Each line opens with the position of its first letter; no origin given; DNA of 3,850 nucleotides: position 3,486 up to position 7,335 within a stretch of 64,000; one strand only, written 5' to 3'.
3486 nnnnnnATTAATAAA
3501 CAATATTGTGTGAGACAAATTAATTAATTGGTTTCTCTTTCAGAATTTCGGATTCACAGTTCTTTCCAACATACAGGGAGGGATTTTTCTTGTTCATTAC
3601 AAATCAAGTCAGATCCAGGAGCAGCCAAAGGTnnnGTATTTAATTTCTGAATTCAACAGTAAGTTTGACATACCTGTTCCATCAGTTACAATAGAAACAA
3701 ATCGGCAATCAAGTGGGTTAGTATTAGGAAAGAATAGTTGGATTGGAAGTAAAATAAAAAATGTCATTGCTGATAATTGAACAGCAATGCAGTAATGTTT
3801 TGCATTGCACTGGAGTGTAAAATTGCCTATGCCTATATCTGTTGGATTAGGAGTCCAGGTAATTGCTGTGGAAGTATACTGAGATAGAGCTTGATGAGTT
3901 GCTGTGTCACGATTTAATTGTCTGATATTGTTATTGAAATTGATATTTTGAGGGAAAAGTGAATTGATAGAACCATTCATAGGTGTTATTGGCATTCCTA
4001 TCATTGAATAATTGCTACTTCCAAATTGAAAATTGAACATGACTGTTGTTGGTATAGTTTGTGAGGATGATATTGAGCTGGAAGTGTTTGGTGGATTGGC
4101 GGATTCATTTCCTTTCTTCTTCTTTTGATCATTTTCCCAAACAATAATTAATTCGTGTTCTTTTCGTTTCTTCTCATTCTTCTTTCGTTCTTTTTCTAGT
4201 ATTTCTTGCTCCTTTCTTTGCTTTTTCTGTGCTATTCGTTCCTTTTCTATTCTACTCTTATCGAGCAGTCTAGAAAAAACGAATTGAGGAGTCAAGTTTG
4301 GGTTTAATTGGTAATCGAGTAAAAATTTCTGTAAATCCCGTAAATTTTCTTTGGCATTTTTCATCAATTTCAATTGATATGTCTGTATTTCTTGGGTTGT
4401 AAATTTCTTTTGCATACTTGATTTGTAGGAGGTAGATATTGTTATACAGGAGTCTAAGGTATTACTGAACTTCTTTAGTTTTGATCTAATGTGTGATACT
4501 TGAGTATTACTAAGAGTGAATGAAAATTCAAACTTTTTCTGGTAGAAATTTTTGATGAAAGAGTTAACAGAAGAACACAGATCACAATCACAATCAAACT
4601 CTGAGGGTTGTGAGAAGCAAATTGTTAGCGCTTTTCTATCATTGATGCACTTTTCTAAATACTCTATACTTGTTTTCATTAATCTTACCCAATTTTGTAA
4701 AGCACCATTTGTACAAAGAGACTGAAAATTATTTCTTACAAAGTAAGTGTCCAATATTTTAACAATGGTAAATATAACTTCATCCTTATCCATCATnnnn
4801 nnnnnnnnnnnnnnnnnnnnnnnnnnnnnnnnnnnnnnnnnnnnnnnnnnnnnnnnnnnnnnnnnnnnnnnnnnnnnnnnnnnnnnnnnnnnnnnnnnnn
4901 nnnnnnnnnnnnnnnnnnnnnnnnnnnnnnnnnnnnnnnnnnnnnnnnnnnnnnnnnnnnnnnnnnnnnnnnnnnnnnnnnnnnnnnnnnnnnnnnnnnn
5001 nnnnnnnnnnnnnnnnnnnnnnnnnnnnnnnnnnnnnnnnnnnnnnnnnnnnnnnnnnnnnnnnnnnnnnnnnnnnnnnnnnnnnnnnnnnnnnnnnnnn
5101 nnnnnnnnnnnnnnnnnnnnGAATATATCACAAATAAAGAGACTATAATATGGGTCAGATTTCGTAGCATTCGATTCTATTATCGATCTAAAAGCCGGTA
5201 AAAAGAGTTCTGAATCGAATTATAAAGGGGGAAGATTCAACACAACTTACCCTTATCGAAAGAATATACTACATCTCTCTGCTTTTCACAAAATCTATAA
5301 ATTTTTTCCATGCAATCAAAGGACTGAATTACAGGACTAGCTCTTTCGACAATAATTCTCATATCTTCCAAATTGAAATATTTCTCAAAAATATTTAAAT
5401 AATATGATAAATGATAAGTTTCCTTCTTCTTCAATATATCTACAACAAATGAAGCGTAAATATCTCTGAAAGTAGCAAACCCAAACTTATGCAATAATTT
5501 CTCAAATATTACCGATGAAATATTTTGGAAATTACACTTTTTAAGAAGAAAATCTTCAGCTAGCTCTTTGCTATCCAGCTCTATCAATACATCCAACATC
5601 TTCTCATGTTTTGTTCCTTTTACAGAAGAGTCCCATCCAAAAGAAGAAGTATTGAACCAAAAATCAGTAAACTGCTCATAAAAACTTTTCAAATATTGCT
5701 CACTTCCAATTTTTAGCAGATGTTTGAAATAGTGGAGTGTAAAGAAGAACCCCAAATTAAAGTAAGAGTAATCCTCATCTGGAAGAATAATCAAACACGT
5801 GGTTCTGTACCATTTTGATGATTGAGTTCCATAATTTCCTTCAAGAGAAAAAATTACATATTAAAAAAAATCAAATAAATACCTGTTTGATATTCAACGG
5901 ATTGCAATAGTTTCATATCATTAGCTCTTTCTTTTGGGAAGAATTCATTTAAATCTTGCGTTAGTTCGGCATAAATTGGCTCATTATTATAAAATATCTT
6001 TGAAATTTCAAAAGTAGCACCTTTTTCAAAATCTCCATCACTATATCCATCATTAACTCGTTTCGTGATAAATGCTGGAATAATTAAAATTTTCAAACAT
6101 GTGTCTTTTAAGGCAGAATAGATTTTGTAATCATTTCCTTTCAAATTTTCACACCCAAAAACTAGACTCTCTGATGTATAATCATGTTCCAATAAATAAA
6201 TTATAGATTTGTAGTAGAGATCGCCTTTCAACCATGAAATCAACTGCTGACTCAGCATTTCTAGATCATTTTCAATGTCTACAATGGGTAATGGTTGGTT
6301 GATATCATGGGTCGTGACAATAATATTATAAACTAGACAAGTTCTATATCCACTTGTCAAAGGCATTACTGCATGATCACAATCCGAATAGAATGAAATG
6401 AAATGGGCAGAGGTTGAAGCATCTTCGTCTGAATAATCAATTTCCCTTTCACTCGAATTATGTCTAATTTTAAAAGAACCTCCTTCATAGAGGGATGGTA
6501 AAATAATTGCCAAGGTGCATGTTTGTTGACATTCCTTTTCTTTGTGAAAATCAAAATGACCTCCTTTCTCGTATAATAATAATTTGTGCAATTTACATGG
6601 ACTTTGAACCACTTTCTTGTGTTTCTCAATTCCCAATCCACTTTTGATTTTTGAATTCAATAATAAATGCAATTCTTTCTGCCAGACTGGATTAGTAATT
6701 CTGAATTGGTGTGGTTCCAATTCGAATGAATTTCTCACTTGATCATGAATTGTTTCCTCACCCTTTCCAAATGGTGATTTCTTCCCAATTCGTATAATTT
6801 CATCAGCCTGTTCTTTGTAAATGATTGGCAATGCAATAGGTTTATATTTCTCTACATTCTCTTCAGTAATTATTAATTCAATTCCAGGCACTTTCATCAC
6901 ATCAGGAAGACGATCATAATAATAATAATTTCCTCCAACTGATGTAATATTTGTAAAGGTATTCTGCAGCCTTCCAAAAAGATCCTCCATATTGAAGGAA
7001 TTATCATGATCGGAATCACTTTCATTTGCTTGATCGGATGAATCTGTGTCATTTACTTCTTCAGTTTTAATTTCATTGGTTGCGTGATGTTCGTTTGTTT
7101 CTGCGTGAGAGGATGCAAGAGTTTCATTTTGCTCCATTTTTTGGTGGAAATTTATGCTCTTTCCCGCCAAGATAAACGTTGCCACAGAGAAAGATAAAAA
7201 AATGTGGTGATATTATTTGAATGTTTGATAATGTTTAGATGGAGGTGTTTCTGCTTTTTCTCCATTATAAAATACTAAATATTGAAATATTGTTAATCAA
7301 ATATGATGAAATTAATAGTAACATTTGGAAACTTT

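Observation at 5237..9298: Head-to-head pair of 2OG/Fe(II) dioxygenase genes, one P4H-like and one Tet/JBP-like, sharing a 361-bp promoter region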

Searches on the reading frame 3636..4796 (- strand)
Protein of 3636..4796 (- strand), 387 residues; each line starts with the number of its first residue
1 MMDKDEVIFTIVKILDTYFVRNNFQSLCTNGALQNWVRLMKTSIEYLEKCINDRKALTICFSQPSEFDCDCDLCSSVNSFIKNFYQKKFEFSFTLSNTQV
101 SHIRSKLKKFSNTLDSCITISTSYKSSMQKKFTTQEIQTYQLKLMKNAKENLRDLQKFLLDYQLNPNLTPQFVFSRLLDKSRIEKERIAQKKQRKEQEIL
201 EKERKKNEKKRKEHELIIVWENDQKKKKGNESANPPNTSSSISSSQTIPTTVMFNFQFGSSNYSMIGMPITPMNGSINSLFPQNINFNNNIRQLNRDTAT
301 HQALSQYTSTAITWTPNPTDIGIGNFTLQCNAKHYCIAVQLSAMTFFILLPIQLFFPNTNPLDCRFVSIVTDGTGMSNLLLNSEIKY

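Call 83: search_protein_families(library=ncbifam, proteins=[P0096], max_evalue=0.01)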
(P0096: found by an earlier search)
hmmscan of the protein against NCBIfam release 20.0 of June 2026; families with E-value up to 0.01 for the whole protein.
P0096 (1139 aa): 1 family
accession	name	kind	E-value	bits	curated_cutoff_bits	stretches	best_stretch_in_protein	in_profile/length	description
NF003974.0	PRK05467.1-3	equivalog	0.0028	17.2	143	1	164-295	61-195/221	Fe2+-dependent dioxygenase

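Call 84: search_protein_families(library=padloc, proteins=[P0096], max_evalue=0.01)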
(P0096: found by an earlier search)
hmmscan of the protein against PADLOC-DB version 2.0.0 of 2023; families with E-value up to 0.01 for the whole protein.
P0096 (1139 aa): 1 family
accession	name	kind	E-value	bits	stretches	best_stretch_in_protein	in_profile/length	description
PDLC01653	2OG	-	0.0002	20.2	1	186-270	3-78/81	"CAS-I,CAS-II,CAS-III,CAS-IV,CAS-V,CAS-VI; associated"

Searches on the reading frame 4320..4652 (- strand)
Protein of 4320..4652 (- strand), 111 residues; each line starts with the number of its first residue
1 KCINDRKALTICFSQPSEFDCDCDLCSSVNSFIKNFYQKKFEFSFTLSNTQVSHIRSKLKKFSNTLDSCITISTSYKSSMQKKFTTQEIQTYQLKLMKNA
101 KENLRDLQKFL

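Call 92: search_solved_structures(query=A5, max_evalue=1)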
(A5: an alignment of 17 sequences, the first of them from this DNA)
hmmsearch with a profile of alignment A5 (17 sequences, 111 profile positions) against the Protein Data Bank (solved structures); distinct sequences matched with E-value up to 1: 3.
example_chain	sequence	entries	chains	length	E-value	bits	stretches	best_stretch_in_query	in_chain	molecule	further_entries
9tel_A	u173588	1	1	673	0.29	14.3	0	49-95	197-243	RNA helicase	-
5jb2_A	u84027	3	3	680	0.3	14.3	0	49-95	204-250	LGP2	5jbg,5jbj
5jaj_A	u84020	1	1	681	0.3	14.3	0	49-95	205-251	LGP2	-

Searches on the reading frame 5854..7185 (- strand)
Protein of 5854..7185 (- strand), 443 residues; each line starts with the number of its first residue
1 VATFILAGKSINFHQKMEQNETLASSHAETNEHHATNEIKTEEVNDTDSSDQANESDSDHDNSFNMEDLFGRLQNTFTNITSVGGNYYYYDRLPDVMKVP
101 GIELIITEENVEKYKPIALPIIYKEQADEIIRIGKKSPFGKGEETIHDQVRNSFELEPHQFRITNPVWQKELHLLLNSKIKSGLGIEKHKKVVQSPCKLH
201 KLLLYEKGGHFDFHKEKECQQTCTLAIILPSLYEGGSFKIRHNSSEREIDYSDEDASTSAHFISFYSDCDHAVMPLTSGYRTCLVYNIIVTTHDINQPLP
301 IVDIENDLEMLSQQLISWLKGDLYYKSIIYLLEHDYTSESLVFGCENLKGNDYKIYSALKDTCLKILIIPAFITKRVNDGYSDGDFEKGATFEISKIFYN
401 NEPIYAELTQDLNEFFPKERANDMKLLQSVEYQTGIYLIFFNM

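Call 3: search_protein_families(library=pfam, proteins=[window:5854-7185:-], max_evalue=1)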
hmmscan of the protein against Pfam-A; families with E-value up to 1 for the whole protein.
window:5854-7185:- (443 aa): 0 families

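Call 6: search_solved_structures(query=window:5854-7185:-, max_evalue=10, show_alignments=2)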
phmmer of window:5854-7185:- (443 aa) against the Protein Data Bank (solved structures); distinct sequences matched with E-value up to 10: 2.
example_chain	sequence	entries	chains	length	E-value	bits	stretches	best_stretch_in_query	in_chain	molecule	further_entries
4fez_A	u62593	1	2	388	0.54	12.2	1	180-223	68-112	Inosine-5'-monophosphate dehydrogenase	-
3i8n_A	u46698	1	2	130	1.5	10.8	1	109-191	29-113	uncharacterized protein VP2912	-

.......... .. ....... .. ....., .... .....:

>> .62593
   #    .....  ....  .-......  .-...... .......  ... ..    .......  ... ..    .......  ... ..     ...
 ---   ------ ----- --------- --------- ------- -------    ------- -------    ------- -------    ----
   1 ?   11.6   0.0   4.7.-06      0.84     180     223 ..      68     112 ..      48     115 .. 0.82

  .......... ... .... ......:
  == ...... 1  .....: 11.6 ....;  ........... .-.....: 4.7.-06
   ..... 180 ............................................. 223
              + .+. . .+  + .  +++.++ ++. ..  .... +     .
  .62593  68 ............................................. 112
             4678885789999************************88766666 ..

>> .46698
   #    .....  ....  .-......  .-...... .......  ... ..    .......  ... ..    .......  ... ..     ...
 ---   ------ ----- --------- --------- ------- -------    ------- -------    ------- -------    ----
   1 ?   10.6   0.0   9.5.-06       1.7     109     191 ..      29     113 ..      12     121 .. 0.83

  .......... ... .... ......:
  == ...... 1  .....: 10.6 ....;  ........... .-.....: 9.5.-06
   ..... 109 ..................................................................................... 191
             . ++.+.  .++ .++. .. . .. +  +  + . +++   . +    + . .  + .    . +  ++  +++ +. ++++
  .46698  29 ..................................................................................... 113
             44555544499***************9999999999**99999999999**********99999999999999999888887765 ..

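Call 58: find_related_loci(query=window:5884-6975:-, collection=metagenome_contigs, flank=7000)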
Query window:5884-6975:- (364 aa) in metagenome_contigs; peptide patterns used: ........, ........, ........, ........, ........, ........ (x = any residue, [..] = any of these).
114 stretches matched a pattern, but none encodes a relative of the query by tblastn (E <= 1e-3).

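Call 83: search_protein_families(library=ncbifam, proteins=[P0096], max_evalue=0.01)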
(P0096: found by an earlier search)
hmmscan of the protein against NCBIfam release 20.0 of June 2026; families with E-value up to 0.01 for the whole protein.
P0096 (1139 aa): 1 family
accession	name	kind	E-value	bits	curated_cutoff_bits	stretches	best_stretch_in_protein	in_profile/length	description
NF003974.0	PRK05467.1-3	equivalog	0.0028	17.2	143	1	164-295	61-195/221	Fe2+-dependent dioxygenase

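Call 84: search_protein_families(library=padloc, proteins=[P0096], max_evalue=0.01)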
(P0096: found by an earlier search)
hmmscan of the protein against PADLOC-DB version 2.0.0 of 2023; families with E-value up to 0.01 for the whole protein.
P0096 (1139 aa): 1 family
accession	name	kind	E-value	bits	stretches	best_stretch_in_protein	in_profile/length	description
PDLC01653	2OG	-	0.0002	20.2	1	186-270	3-78/81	"CAS-I,CAS-II,CAS-III,CAS-IV,CAS-V,CAS-VI; associated"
